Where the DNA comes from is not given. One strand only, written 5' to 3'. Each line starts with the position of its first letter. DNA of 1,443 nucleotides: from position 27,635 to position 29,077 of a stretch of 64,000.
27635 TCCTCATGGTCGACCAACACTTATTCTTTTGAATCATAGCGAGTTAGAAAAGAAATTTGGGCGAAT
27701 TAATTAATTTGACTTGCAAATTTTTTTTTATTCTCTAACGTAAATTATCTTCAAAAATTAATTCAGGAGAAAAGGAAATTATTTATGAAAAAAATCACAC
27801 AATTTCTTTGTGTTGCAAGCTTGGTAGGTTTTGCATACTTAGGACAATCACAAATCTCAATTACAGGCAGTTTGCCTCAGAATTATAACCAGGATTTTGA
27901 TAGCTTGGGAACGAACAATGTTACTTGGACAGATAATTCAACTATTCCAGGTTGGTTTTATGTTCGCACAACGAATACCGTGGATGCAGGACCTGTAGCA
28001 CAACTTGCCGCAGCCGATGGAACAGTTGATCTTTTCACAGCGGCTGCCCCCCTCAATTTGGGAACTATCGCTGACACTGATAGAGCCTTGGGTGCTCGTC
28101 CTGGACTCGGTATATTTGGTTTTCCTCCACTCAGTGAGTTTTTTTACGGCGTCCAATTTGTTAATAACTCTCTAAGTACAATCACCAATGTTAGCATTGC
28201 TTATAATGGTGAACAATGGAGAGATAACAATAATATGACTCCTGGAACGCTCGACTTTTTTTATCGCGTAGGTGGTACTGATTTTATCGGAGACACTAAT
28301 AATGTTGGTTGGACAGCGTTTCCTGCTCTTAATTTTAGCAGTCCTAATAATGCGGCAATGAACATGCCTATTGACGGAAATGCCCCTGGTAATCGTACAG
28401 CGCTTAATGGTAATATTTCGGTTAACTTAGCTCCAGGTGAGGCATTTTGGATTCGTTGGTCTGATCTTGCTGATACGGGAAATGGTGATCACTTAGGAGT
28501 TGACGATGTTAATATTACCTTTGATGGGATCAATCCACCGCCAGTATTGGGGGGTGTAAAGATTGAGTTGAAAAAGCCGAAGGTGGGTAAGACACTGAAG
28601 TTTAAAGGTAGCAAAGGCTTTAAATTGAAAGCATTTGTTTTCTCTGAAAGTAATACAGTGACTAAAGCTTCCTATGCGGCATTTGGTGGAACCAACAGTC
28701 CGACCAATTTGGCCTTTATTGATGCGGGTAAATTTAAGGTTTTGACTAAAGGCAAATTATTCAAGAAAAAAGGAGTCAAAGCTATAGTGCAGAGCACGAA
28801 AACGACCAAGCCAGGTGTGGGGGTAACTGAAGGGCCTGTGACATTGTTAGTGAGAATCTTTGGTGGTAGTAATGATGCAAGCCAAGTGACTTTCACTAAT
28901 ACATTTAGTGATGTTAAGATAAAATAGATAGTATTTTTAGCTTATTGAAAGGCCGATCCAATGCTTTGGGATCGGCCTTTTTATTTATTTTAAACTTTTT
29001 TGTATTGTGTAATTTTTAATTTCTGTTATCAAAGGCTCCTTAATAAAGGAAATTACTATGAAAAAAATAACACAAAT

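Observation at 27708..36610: A 9-kb accessory island between mutL and an EamA transporter made almost entirely of orphan families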

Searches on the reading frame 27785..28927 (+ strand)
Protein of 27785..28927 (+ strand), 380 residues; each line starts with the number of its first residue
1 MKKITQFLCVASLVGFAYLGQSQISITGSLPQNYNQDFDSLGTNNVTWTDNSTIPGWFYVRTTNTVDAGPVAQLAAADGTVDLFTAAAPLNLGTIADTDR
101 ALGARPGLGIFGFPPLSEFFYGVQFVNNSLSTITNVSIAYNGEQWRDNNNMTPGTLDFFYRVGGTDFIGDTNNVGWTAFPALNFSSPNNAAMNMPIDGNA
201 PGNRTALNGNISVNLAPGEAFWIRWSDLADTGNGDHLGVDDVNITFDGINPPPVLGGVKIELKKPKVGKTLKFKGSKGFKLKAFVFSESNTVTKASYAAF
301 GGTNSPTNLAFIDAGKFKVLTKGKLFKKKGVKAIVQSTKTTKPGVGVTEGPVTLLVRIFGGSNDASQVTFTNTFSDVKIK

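Call 5: search_protein_families(library=pfam, proteins=[window:27785-28927:+], max_evalue=1)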
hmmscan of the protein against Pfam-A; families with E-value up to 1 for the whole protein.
window:27785-28927:+ (380 aa): 1 family
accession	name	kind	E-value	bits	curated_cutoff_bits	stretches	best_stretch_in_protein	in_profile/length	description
PF24489.1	Ig_J_second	-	0.13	12.7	27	0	41-66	52-81/105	Tip attachment protein J second Ig-like domain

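Call 9: search_protein_families(library=ncbifam, proteins=[window:27785-28927:+], max_evalue=1)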
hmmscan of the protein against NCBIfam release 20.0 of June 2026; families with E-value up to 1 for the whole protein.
window:27785-28927:+ (380 aa): 0 families

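Call 66: search_protein_families(library=padloc, proteins=[window:27785-28927:+], max_evalue=0.1)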
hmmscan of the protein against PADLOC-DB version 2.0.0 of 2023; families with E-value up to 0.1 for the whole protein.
window:27785-28927:+ (380 aa): 0 families

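Call 67: search_protein_families(library=phrogs, proteins=[window:27785-28927:+], max_evalue=0.1)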
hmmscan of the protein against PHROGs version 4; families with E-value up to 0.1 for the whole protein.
window:27785-28927:+ (380 aa): 0 families
